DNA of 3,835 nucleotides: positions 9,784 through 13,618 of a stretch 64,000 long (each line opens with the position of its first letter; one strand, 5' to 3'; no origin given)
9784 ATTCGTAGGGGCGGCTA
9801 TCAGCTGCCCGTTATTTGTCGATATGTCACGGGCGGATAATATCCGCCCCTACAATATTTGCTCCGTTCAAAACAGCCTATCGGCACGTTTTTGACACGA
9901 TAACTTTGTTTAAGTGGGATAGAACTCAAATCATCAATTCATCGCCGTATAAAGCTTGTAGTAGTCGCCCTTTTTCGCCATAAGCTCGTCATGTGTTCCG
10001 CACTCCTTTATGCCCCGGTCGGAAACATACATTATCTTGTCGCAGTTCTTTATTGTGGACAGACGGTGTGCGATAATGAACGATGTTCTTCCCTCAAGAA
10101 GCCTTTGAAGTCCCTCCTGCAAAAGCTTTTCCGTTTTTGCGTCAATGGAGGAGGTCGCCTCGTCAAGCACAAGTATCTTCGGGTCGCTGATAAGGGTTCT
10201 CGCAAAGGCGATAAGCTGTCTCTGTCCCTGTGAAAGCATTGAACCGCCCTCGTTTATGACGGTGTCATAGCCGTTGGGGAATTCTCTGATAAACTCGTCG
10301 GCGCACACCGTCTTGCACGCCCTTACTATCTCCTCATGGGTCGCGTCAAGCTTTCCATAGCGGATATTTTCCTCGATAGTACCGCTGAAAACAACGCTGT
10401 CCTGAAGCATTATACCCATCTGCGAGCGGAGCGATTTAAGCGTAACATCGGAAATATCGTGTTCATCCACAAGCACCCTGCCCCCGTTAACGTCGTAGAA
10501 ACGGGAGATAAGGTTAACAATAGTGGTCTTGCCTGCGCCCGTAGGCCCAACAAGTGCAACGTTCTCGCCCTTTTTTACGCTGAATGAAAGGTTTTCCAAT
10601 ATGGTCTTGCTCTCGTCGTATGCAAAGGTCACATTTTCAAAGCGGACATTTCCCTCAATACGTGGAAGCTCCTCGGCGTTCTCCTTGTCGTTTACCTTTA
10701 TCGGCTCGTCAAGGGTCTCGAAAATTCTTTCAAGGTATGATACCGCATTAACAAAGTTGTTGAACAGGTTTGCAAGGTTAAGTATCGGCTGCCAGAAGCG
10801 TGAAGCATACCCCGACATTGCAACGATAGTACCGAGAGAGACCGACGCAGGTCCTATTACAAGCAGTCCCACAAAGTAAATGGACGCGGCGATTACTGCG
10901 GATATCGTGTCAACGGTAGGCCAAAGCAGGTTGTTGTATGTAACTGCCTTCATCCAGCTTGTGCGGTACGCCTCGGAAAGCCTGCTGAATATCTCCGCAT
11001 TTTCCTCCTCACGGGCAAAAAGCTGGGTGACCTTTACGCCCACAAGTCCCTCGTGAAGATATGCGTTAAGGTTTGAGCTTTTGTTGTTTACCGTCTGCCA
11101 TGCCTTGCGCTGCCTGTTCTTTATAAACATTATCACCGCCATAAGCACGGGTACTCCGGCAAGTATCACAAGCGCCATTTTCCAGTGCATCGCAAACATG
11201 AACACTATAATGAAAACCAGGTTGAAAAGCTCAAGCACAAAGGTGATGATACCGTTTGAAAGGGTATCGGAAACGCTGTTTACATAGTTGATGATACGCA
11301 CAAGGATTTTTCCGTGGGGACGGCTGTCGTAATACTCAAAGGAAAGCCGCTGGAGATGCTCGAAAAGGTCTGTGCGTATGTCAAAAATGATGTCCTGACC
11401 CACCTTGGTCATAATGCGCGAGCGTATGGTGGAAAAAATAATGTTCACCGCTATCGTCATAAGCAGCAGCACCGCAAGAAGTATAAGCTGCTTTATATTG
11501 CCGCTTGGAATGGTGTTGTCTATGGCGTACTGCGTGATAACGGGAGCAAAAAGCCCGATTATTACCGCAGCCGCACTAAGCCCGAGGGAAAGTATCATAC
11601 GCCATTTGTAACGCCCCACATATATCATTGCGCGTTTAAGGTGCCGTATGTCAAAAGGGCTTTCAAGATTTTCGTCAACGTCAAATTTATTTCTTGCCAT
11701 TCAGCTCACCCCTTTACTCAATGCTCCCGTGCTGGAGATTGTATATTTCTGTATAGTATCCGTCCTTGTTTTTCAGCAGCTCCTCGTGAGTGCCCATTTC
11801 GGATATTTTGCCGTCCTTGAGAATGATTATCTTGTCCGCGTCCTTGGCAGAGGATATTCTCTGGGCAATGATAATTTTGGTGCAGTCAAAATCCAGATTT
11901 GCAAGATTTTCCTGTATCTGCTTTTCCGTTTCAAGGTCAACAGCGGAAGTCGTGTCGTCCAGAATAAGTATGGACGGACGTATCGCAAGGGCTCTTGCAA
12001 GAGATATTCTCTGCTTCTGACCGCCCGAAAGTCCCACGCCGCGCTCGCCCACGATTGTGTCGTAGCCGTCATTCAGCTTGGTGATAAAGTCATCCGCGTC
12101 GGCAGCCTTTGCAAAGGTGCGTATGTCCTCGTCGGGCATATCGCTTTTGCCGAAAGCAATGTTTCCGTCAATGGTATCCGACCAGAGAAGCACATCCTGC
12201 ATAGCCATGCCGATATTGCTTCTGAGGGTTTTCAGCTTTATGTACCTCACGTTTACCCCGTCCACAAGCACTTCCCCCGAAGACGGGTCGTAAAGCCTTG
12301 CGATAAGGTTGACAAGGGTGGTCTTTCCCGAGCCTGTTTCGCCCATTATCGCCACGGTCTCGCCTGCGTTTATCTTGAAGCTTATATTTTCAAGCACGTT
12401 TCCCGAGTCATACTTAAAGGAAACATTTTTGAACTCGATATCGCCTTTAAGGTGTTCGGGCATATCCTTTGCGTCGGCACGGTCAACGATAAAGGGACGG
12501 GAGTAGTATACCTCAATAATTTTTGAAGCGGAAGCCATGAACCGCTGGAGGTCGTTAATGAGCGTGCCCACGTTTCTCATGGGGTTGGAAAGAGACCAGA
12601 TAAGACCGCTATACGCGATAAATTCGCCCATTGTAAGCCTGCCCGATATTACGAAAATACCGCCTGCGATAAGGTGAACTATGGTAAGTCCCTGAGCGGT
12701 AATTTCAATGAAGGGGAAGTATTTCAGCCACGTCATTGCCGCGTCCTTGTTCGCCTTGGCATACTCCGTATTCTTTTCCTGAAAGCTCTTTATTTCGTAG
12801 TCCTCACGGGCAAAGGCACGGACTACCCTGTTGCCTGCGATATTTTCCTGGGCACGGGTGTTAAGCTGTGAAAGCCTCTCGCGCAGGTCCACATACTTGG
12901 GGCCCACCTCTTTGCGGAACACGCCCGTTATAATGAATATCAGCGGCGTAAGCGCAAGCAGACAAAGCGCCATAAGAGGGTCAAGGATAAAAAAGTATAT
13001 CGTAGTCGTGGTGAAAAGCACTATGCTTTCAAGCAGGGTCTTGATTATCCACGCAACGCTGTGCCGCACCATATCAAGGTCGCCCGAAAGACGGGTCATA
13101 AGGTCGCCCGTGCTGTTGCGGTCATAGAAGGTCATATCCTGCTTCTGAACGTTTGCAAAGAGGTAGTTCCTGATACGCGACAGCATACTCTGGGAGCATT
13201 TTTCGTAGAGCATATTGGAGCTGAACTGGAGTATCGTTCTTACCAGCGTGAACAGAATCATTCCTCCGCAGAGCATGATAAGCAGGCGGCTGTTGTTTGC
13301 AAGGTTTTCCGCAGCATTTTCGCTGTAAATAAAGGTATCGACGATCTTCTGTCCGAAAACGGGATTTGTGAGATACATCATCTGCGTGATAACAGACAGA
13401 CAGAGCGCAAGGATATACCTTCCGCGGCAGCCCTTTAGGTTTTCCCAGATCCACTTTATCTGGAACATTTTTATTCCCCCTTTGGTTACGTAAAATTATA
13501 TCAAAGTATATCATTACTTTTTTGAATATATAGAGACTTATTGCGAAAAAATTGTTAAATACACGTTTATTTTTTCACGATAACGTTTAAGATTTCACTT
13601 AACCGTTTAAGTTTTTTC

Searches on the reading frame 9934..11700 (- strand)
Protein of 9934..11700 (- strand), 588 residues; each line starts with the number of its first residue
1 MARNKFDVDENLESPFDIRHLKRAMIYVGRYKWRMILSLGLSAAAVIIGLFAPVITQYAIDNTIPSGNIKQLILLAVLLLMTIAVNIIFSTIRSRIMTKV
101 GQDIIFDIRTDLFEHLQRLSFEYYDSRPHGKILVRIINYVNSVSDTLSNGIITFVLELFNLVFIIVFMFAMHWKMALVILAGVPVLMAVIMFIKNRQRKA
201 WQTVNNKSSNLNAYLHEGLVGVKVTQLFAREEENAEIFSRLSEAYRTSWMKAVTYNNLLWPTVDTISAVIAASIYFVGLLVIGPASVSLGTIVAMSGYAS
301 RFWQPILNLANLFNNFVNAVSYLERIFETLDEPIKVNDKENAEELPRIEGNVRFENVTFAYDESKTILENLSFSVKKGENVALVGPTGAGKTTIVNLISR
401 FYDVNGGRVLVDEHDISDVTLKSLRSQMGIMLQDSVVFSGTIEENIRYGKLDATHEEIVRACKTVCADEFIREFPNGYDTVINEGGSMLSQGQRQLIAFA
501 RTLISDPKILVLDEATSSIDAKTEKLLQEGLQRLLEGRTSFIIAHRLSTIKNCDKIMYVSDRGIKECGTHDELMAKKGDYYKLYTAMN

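Call 26: search_protein_families(library=pfam, proteins=[window:9934-11700:-], max_evalue=0.00001)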
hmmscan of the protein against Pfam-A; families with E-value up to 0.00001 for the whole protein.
window:9934-11700:- (588 aa): 3 families
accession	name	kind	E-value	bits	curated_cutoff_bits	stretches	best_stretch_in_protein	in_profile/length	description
PF00664.28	ABC_membrane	-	1e-44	153.7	28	1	35-302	1-270/274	ABC transporter transmembrane region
PF00005.33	ABC_tran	-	7.2e-31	108.1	25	1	368-517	1-137/137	ABC transporter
PF02463.25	SMC_N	-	8.5e-06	25.8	40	0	409-560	111-212/220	RecF/RecN/SMC N terminal domain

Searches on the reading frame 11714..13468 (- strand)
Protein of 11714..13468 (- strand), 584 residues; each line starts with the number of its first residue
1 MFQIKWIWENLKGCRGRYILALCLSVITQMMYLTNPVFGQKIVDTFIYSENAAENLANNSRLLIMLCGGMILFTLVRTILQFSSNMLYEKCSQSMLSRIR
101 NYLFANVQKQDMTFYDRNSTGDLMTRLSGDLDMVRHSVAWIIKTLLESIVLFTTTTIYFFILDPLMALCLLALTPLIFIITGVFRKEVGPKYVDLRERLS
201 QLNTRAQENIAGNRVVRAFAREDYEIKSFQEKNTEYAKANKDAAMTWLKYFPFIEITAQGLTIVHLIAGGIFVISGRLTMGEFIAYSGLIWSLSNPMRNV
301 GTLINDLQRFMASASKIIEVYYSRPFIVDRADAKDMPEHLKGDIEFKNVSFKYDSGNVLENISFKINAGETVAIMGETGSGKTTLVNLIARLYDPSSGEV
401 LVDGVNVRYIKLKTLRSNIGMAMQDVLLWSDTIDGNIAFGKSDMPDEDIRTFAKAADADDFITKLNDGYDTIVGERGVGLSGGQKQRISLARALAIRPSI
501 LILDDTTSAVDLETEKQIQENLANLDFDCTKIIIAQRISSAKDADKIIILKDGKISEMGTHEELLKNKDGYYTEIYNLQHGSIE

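Call 26: search_protein_families(library=pfam, proteins=[window:11714-13468:-], max_evalue=0.00001)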
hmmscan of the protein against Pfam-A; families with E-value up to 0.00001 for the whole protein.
window:11714-13468:- (584 aa): 3 families
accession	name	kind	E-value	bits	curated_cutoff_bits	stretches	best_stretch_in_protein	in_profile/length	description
PF00664.28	ABC_membrane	-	1.7e-49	169.4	28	1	19-296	2-273/274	ABC transporter transmembrane region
PF00005.33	ABC_tran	-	8.1e-34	117.6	25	1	359-508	1-137/137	ABC transporter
PF02463.25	SMC_N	-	8.4e-06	25.8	40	0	392-549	103-210/220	RecF/RecN/SMC N terminal domain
